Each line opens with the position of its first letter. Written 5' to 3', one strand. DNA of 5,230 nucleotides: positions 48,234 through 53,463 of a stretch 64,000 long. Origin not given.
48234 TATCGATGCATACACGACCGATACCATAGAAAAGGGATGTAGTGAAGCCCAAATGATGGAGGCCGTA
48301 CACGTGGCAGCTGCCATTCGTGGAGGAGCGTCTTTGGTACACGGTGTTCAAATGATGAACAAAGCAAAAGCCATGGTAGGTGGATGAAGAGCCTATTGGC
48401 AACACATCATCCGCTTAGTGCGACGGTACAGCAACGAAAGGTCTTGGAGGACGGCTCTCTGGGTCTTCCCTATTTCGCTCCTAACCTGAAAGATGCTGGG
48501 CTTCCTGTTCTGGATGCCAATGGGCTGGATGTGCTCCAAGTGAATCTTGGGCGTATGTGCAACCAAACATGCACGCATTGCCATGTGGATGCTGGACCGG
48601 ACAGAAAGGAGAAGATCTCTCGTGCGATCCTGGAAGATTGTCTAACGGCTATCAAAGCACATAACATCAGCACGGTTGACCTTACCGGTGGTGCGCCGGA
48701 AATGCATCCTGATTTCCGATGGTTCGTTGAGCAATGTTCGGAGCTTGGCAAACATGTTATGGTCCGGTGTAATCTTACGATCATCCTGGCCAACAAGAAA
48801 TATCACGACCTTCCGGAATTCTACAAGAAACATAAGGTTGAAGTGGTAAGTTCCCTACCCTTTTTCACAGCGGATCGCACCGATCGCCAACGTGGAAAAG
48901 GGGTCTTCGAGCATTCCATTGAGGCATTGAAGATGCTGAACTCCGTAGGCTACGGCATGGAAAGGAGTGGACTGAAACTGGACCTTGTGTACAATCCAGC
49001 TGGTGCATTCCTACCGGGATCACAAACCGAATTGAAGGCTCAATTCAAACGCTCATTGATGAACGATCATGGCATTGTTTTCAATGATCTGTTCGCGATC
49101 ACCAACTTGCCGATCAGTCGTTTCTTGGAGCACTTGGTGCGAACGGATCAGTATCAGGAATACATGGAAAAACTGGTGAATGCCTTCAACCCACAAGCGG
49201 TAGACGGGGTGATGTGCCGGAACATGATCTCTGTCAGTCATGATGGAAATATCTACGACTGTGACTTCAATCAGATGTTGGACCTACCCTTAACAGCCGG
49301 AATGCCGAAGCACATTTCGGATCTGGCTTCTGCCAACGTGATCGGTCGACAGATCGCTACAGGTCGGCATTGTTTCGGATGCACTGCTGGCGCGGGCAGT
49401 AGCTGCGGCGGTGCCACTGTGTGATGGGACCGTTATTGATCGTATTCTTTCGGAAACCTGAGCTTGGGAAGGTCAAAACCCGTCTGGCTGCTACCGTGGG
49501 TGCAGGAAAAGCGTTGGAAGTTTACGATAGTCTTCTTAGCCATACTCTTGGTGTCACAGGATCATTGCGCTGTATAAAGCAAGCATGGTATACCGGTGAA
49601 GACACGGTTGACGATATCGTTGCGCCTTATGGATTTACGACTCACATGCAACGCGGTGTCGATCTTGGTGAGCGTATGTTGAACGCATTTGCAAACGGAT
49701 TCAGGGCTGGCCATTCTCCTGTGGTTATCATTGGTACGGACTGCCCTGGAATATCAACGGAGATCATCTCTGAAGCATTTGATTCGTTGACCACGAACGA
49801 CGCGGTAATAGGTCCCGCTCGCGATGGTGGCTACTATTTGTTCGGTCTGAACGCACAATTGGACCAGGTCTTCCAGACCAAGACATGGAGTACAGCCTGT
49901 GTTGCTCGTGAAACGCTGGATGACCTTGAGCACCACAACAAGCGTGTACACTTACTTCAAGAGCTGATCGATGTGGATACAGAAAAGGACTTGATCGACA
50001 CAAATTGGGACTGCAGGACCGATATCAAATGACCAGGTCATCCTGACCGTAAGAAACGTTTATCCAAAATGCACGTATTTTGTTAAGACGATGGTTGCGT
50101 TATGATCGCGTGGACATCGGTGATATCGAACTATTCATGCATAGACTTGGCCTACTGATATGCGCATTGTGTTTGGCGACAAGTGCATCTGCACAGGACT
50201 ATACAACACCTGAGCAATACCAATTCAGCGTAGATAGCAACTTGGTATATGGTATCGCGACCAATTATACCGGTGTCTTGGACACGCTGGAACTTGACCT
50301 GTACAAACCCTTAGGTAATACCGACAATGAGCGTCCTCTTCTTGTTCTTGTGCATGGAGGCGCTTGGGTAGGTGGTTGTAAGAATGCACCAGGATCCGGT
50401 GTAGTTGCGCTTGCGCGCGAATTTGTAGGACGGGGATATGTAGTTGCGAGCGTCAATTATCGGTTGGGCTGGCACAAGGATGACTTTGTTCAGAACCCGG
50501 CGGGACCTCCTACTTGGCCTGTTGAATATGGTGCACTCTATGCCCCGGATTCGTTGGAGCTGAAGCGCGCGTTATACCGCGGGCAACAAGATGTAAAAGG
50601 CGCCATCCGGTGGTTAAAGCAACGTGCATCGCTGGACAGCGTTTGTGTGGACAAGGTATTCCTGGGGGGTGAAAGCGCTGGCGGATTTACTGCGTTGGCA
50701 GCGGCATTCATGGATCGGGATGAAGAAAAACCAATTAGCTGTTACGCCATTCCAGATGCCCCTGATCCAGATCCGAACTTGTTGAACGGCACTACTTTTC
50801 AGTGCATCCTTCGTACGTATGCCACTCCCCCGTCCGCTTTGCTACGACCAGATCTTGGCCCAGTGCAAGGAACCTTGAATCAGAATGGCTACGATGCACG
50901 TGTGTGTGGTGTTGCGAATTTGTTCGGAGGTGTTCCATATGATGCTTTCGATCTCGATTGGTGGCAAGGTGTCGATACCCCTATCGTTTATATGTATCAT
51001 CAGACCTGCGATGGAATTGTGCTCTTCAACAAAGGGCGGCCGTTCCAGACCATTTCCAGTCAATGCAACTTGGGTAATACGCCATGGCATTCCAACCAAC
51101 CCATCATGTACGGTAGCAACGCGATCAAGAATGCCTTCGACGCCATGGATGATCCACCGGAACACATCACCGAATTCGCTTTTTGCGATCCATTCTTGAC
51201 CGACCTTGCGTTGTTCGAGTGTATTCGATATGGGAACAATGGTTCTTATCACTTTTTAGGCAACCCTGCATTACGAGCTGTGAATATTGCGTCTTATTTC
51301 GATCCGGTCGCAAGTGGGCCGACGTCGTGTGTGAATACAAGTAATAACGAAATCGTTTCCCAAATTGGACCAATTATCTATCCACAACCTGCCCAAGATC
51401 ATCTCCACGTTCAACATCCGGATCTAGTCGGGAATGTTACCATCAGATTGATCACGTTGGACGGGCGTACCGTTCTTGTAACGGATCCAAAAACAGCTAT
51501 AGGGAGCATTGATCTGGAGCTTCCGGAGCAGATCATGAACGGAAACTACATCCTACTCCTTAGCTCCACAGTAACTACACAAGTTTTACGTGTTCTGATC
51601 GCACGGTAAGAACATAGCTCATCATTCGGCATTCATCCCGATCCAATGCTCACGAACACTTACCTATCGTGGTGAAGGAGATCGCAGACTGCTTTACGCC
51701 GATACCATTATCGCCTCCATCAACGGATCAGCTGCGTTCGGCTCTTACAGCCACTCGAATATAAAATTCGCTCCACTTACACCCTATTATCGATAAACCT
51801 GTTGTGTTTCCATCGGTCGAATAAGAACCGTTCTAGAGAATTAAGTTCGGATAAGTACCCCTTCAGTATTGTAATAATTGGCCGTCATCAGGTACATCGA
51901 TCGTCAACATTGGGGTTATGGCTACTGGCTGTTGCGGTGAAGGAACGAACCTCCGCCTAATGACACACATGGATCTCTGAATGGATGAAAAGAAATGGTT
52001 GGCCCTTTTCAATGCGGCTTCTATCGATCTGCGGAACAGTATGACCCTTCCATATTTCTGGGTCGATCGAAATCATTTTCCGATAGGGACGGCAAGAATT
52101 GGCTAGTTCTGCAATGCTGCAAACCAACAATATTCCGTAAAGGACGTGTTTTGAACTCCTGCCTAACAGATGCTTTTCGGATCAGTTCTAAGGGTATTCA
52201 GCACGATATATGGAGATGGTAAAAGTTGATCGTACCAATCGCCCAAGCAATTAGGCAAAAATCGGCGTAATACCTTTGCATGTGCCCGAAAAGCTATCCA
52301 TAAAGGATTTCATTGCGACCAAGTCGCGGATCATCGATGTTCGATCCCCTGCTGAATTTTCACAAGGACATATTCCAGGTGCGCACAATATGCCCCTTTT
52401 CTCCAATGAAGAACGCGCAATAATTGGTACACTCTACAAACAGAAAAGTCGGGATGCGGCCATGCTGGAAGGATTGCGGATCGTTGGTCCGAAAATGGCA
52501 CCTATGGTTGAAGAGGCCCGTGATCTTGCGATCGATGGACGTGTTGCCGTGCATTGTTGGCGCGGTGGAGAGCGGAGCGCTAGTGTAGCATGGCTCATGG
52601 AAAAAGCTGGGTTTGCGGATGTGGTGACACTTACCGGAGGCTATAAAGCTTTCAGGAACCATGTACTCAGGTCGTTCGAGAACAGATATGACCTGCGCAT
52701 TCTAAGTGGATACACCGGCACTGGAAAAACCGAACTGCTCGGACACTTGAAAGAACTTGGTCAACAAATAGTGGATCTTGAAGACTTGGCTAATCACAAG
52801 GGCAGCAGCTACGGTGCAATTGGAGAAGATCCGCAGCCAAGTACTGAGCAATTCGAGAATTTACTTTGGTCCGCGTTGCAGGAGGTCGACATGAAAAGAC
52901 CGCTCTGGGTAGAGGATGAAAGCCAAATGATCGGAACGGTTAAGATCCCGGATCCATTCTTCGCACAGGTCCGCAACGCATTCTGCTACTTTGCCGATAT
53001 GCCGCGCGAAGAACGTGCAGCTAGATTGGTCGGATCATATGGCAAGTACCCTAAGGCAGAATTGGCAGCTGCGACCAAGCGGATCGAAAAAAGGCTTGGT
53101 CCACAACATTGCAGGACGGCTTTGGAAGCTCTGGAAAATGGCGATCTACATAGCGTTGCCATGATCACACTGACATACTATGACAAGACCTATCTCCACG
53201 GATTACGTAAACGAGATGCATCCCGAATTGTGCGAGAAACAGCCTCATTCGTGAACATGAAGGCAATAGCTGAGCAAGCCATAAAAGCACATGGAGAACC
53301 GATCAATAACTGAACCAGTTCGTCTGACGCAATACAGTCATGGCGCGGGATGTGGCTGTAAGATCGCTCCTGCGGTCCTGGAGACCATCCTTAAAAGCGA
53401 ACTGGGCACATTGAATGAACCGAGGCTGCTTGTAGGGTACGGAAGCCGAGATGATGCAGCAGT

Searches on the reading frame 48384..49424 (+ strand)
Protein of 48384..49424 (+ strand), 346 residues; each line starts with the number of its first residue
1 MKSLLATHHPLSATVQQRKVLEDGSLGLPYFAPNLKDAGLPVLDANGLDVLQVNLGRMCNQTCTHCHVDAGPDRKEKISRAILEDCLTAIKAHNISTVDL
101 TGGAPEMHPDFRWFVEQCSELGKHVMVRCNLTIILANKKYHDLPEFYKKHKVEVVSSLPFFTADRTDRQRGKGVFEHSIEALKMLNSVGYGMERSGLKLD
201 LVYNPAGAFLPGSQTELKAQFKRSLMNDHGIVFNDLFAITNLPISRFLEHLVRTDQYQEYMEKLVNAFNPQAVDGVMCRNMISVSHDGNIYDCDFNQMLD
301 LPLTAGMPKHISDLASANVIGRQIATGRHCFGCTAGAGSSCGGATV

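Call 69: search_protein_families(library=pfam, proteins=[window:48384-49424:+], max_evalue=0.00001)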
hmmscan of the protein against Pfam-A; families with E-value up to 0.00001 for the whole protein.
window:48384-49424:+ (346 aa): 2 families
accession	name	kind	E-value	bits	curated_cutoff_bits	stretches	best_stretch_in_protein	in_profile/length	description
PF12345.13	DUF3641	-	2e-54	183.7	24.9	1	210-344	1-134/134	Protein of unknown function (DUF3641)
PF04055.27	Radical_SAM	-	6.2e-10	39.9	29.5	1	53-190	1-141/166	Radical SAM superfamily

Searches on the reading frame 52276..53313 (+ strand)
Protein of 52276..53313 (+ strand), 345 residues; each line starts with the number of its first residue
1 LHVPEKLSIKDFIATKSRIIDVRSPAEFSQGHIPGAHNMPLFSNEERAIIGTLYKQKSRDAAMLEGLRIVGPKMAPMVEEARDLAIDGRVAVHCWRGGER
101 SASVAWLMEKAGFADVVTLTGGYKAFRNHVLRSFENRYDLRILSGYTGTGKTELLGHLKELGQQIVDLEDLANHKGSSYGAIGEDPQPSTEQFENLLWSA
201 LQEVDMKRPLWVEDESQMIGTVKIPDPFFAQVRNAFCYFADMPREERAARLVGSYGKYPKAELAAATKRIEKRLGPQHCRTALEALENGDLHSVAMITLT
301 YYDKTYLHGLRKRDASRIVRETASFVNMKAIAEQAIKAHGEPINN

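Call 69: search_protein_families(library=pfam, proteins=[window:52276-53313:+], max_evalue=0.00001)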
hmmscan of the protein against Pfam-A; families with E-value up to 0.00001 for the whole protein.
window:52276-53313:+ (345 aa): 1 family
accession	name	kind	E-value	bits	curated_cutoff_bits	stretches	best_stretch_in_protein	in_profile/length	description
PF00581.25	Rhodanese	-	1.9e-16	60.8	22.2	1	15-128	11-101/102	Rhodanese-like domain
